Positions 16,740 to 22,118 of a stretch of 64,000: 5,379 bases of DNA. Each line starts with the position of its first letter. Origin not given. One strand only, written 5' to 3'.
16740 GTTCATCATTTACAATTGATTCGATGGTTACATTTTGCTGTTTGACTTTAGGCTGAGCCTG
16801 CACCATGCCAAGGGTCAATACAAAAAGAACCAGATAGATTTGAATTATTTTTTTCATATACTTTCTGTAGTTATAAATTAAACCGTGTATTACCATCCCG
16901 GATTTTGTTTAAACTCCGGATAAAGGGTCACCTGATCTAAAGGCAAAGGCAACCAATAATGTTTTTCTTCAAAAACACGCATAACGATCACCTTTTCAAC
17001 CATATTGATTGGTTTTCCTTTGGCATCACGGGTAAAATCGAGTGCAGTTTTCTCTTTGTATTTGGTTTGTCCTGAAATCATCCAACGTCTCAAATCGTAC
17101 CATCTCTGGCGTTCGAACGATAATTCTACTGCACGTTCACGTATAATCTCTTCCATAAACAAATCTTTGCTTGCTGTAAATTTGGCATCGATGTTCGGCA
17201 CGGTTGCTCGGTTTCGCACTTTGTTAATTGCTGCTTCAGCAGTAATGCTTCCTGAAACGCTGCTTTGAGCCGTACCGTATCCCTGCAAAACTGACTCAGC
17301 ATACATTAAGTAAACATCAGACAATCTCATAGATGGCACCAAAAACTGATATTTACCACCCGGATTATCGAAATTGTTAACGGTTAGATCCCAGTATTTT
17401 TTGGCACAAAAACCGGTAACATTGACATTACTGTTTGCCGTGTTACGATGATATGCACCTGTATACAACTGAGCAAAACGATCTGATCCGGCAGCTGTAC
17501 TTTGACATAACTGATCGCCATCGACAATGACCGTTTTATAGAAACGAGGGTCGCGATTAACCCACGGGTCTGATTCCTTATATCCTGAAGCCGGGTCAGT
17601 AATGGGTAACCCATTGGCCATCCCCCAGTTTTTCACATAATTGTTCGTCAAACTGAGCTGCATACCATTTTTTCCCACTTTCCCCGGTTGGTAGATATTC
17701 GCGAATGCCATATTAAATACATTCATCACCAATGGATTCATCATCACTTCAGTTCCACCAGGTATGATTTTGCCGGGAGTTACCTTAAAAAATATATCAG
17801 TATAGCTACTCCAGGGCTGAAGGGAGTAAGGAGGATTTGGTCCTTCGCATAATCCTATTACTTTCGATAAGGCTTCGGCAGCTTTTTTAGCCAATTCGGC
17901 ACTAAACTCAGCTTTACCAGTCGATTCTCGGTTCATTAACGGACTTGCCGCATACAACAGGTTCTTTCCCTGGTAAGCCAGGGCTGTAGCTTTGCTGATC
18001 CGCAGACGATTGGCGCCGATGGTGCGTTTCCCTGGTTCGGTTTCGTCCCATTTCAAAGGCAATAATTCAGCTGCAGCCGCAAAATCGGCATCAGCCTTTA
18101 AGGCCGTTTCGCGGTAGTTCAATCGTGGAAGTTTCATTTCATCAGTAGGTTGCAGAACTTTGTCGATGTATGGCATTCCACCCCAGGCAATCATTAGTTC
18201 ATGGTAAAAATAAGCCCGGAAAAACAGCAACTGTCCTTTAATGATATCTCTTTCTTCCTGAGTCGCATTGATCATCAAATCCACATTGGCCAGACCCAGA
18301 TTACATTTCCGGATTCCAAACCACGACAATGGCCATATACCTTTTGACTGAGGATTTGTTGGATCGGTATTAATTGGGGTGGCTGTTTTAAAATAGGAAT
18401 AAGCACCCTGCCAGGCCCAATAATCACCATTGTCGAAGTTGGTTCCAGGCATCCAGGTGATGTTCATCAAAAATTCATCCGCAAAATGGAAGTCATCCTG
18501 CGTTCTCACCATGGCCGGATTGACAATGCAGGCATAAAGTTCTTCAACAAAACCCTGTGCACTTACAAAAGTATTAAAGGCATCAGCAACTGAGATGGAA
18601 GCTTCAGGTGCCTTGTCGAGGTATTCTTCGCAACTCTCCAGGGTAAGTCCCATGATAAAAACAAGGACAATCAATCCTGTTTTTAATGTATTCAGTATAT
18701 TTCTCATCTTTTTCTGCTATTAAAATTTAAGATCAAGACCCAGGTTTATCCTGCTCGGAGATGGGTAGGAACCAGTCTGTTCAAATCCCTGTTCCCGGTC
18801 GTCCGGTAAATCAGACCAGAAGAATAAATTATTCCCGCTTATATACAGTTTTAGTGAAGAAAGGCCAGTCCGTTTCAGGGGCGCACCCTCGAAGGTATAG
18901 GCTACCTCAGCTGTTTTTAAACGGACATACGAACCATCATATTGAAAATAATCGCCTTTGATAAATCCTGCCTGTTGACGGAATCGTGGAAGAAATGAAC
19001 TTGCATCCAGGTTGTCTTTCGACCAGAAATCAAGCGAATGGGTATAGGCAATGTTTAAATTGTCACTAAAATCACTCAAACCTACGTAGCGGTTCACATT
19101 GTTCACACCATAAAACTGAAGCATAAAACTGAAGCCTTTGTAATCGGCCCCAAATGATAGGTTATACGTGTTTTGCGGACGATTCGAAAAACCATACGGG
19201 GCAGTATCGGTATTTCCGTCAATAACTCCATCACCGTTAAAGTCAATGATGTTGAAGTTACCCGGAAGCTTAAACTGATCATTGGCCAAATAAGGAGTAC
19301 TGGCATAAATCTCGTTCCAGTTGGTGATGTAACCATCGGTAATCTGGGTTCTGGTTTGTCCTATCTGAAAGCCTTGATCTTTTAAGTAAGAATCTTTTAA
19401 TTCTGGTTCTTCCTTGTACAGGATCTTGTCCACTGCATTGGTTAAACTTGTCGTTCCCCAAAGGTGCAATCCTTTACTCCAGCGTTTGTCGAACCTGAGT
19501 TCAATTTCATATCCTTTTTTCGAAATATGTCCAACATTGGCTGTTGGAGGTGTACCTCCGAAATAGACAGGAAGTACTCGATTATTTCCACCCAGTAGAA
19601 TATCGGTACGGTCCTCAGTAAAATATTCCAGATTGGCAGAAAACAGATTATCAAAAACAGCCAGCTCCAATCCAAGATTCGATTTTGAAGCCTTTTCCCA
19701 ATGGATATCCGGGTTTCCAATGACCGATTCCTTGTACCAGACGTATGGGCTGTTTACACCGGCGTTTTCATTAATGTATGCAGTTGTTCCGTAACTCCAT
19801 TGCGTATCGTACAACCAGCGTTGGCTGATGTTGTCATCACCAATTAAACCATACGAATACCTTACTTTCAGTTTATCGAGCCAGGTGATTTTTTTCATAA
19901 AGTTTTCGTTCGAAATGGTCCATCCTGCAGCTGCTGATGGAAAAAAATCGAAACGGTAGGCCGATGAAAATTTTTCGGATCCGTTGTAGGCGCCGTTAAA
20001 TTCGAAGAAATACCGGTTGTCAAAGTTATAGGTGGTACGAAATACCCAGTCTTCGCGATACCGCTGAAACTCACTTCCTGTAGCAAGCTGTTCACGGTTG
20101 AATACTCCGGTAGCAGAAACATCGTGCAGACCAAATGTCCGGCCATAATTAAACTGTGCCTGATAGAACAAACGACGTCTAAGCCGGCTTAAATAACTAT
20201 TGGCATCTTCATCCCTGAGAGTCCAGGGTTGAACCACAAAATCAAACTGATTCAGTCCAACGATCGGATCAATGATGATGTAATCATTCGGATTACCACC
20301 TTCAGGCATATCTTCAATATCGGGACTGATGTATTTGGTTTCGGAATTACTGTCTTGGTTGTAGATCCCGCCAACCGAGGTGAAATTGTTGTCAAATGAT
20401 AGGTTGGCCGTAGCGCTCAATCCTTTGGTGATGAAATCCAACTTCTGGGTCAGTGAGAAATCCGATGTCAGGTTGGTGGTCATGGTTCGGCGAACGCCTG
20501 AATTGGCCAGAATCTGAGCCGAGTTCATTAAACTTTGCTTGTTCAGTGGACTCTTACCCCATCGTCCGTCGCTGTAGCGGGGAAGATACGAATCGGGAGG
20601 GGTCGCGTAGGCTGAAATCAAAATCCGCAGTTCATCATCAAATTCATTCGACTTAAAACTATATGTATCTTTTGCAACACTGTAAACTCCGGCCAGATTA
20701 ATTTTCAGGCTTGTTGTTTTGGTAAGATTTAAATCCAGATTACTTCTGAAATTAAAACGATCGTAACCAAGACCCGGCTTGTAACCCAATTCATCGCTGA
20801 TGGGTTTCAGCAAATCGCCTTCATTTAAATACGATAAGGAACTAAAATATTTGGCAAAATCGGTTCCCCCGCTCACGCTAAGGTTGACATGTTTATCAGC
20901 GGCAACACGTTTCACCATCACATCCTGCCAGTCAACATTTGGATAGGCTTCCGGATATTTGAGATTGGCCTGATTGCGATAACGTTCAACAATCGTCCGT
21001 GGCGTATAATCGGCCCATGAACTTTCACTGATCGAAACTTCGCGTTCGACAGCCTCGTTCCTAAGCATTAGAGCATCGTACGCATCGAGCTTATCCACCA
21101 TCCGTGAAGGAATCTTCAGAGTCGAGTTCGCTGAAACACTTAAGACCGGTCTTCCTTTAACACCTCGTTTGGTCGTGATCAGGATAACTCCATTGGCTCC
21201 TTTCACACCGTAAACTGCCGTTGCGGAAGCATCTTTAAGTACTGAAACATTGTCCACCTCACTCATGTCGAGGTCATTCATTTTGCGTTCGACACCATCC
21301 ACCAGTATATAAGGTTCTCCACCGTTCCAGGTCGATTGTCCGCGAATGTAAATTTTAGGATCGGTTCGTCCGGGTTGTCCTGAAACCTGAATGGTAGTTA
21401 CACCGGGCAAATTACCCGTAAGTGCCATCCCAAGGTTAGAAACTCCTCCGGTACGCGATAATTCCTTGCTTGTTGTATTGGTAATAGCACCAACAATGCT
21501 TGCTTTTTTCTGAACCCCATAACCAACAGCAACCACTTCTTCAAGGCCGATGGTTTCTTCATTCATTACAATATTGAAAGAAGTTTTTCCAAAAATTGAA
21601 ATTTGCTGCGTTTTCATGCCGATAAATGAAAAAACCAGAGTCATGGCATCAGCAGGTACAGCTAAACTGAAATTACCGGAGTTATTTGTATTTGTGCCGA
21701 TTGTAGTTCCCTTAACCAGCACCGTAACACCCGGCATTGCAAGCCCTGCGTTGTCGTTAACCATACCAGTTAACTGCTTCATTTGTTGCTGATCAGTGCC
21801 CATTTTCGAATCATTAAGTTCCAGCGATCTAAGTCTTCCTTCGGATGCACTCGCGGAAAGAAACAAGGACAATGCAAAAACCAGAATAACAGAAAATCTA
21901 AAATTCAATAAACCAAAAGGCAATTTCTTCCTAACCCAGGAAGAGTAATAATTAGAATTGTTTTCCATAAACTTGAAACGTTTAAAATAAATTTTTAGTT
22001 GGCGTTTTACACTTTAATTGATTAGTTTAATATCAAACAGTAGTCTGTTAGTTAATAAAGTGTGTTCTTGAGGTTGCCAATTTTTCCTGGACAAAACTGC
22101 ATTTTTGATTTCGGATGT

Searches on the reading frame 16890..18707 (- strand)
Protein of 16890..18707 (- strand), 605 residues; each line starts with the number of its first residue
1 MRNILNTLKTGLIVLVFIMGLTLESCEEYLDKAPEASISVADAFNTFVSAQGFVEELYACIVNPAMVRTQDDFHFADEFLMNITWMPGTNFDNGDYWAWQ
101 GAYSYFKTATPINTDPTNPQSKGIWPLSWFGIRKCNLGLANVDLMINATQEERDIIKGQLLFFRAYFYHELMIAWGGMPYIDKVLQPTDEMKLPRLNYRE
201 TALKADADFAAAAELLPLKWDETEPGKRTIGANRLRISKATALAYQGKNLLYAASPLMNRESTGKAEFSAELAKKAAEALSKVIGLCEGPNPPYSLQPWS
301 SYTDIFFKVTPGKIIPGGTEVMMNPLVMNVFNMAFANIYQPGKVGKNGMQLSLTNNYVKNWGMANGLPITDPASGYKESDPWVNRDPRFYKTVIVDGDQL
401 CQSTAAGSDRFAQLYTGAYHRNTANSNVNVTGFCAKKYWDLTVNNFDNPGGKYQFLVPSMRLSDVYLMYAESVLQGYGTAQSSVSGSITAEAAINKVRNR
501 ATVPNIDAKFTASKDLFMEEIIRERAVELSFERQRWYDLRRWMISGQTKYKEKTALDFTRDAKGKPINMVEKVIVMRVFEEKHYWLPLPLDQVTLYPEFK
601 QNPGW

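Call 79: search_protein_families(library=pfam, proteins=[window:16890-18707:-], max_evalue=0.0001)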
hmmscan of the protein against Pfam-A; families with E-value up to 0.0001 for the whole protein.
window:16890-18707:- (605 aa): 2 families
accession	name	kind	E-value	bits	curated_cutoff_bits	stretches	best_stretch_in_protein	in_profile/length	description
PF07980.17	SusD_RagB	-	1.5e-49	169.7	23.1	1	343-605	30-297/297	SusD family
PF14322.12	SusD-like_3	-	3.9e-17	63.6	27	1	28-223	1-172/191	Starch-binding associating with outer membrane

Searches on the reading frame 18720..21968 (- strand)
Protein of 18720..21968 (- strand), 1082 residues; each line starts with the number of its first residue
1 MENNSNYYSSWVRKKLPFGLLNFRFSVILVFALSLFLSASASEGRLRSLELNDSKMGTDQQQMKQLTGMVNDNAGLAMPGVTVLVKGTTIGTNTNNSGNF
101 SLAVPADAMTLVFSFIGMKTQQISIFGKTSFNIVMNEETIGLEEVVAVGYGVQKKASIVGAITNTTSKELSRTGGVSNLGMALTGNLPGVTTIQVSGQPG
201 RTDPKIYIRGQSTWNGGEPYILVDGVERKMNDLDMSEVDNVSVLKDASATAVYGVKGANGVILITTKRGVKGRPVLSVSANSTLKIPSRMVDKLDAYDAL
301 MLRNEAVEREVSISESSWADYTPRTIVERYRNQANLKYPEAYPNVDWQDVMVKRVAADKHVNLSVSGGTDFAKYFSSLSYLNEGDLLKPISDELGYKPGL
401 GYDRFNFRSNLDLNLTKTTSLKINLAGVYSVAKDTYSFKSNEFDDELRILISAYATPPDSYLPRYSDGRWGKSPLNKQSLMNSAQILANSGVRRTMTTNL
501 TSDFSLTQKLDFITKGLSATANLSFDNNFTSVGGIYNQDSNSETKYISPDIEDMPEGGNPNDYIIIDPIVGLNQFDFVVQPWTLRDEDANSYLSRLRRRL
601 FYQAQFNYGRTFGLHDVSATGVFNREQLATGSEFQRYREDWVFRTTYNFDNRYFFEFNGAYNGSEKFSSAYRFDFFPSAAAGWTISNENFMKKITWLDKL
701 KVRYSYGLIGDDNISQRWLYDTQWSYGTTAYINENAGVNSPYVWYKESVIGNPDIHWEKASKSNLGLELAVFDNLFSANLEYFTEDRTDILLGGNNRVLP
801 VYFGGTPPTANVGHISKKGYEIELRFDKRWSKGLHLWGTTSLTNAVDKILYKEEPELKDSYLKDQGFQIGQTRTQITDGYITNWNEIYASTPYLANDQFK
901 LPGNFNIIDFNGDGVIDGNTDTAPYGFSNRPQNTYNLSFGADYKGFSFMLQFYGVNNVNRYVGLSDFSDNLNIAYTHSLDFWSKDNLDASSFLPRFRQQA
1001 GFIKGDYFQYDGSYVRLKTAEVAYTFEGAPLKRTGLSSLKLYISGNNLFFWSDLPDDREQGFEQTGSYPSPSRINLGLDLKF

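Call 79: search_protein_families(library=pfam, proteins=[window:18720-21968:-], max_evalue=0.0001)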
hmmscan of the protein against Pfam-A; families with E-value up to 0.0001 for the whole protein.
window:18720-21968:- (1082 aa): 3 families
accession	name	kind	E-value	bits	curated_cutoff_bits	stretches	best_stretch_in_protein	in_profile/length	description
PF13715.12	CarbopepD_reg_2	-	2.5e-18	66.3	32.2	1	67-146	2-87/88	CarboxypepD_reg-like domain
PF07715.20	Plug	-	6.5e-14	52.8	23.9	1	155-261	2-107/107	TonB-dependent Receptor Plug Domain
PF13620.12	CarboxypepD_reg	-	3.3e-10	40.6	32.3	1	65-124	1-65/82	Carboxypeptidase regulatory-like domain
